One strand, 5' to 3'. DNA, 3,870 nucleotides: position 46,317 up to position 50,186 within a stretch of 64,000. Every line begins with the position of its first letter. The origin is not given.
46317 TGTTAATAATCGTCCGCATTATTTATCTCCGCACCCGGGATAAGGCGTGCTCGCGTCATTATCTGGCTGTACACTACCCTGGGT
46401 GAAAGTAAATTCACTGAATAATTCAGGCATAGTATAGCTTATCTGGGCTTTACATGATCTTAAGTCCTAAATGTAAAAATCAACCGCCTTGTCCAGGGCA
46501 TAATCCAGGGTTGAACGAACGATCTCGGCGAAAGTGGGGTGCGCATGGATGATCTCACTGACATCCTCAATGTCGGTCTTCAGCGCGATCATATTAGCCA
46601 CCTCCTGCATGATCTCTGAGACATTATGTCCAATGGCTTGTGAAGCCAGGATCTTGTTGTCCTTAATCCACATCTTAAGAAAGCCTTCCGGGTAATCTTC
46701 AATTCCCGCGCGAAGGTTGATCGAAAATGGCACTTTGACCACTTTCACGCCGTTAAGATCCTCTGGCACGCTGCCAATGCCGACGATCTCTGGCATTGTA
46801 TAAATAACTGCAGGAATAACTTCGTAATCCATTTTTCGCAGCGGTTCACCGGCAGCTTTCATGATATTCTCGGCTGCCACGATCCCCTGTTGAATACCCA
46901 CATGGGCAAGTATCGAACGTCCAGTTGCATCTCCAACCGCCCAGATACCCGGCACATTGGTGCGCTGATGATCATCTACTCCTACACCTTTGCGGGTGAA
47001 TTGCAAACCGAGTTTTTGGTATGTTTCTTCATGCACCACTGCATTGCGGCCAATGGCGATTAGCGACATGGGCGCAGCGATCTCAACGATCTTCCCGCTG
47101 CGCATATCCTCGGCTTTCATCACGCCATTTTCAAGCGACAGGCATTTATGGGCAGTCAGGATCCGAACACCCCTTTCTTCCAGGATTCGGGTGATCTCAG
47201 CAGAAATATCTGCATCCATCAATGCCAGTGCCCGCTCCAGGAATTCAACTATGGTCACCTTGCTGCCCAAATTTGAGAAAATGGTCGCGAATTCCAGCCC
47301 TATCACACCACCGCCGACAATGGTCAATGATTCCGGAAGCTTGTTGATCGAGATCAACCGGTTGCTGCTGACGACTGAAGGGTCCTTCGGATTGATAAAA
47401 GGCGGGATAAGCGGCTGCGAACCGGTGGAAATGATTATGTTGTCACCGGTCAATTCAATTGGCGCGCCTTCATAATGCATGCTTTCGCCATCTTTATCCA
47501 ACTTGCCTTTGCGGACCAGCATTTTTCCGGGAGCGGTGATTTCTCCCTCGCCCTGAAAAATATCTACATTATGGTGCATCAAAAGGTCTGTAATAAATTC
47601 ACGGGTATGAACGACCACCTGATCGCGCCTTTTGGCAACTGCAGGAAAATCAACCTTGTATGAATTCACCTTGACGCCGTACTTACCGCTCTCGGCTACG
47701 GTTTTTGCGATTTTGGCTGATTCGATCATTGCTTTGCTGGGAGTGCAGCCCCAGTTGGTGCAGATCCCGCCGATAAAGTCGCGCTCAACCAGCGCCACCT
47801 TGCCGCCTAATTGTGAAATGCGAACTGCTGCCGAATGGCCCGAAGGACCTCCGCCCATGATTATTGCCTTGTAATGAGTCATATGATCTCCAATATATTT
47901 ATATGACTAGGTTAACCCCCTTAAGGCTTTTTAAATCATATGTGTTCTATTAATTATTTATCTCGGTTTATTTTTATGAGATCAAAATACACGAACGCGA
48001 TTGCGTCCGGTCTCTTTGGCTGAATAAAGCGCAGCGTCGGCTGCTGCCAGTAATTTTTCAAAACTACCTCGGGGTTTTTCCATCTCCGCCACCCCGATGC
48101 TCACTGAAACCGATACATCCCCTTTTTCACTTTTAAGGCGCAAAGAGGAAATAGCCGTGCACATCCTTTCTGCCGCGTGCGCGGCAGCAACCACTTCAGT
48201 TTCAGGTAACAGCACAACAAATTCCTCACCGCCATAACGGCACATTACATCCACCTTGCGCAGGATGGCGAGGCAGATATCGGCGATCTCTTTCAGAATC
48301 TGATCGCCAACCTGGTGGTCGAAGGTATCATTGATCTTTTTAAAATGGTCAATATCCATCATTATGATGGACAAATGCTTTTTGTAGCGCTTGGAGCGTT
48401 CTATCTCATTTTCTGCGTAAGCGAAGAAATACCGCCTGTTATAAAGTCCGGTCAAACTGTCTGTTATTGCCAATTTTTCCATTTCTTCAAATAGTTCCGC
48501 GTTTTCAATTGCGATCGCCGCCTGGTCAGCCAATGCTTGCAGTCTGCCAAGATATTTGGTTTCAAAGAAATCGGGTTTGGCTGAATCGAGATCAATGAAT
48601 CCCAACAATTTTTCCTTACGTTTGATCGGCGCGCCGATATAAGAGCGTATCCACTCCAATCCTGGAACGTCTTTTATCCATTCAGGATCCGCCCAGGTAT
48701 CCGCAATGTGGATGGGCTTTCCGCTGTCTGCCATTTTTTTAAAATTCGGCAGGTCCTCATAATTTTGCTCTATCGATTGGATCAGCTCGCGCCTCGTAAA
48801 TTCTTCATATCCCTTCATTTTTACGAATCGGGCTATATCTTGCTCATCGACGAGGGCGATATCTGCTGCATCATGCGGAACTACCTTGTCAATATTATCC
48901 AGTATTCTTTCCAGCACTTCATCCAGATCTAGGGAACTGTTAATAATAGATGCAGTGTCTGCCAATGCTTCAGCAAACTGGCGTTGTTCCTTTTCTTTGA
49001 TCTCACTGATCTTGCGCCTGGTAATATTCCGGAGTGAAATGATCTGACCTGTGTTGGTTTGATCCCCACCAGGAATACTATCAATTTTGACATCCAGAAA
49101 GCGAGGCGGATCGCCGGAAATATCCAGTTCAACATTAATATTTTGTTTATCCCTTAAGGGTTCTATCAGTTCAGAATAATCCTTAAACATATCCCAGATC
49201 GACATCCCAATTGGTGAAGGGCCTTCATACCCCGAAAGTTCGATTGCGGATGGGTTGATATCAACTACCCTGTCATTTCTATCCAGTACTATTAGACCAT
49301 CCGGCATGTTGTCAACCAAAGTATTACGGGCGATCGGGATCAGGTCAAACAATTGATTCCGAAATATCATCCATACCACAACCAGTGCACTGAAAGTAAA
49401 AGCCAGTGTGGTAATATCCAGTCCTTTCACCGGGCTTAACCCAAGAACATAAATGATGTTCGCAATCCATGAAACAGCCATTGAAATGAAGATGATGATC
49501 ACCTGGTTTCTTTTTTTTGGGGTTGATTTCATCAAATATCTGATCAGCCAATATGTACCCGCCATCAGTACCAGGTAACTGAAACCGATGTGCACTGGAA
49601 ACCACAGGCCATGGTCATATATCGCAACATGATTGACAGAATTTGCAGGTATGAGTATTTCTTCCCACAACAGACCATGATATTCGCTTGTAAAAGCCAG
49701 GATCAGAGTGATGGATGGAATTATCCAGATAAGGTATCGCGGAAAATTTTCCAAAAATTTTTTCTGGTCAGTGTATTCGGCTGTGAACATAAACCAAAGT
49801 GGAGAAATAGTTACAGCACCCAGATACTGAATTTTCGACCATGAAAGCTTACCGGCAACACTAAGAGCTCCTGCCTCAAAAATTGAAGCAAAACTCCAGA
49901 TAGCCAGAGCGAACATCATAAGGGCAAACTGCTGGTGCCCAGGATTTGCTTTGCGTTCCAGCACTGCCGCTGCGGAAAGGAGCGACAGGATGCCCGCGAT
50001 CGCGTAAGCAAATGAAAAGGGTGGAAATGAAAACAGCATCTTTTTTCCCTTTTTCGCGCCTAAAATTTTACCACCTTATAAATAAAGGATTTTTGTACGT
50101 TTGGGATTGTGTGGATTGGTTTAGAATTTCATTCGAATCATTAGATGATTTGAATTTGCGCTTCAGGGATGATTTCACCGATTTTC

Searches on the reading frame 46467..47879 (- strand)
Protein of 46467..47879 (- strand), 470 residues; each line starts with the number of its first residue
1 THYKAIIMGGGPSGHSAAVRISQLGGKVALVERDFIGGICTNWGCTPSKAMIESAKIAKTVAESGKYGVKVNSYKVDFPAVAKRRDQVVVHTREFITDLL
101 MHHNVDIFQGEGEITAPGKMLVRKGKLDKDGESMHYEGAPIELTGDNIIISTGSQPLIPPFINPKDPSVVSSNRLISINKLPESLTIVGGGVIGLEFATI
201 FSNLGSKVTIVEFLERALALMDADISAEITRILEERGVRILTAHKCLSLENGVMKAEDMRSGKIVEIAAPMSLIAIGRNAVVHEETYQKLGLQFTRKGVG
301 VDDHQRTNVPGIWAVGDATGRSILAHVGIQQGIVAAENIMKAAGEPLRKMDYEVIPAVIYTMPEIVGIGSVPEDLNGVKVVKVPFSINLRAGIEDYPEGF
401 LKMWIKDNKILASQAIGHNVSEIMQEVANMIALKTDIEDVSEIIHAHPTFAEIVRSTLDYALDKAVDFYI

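Call 43: search_protein_families(library=pfam, proteins=[window:46467-47879:-], max_evalue=0.00001)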
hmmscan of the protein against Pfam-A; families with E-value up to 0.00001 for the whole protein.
window:46467-47879:- (470 aa): 5 families
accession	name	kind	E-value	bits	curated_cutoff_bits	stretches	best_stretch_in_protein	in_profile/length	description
PF07992.20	Pyr_redox_2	-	7.6e-53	180.2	26.1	1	4-332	2-291/291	Pyridine nucleotide-disulphide oxidoreductase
PF00070.33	Pyr_redox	-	6.2e-23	81.6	22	1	185-251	2-68/82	Pyridine nucleotide-disulphide oxidoreductase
PF02852.28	Pyr_redox_dim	-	2.2e-16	60.5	25.3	1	355-455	1-107/110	Pyridine nucleotide-disulphide oxidoreductase, dimerisation domain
PF01134.28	GIDA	-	2.2e-07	30.7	22.1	0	5-119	2-125/391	Glucose inhibited division protein A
PF12831.13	FAD_oxidored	-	3.1e-07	30.5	27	1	6-54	3-53/416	FAD dependent oxidoreductase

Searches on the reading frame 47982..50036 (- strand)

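Call 43: search_protein_families(library=pfam, proteins=[window:47982-50036:-], max_evalue=0.00001)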
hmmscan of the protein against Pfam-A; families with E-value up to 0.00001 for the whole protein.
window:47982-50036:- (684 aa): 7 families
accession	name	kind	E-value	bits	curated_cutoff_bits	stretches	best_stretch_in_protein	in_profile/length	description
PF16927.11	HisKA_7TM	-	8.8e-63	212.6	28.6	1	12-234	3-224/224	N-terminal 7TM region of histidine kinase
PF00990.26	GGDEF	-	5.7e-48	163.2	23.8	1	523-680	1-161/161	Diguanylate cyclase, GGDEF domain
PF13185.12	GAF_2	-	3.6e-14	53.6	28.6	1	369-511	2-136/136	GAF domain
PF01590.32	GAF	-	1.4e-10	42.3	22.4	1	370-510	1-133/133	GAF domain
PF13188.13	PAS_8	-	8e-09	35.5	21.8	1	239-292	5-55/65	PAS domain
PF00989.32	PAS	-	3.1e-06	27.6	22.6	1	238-285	4-51/113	PAS fold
PF13426.13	PAS_9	-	9.4e-06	26.3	27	0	245-339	1-102/103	PAS domain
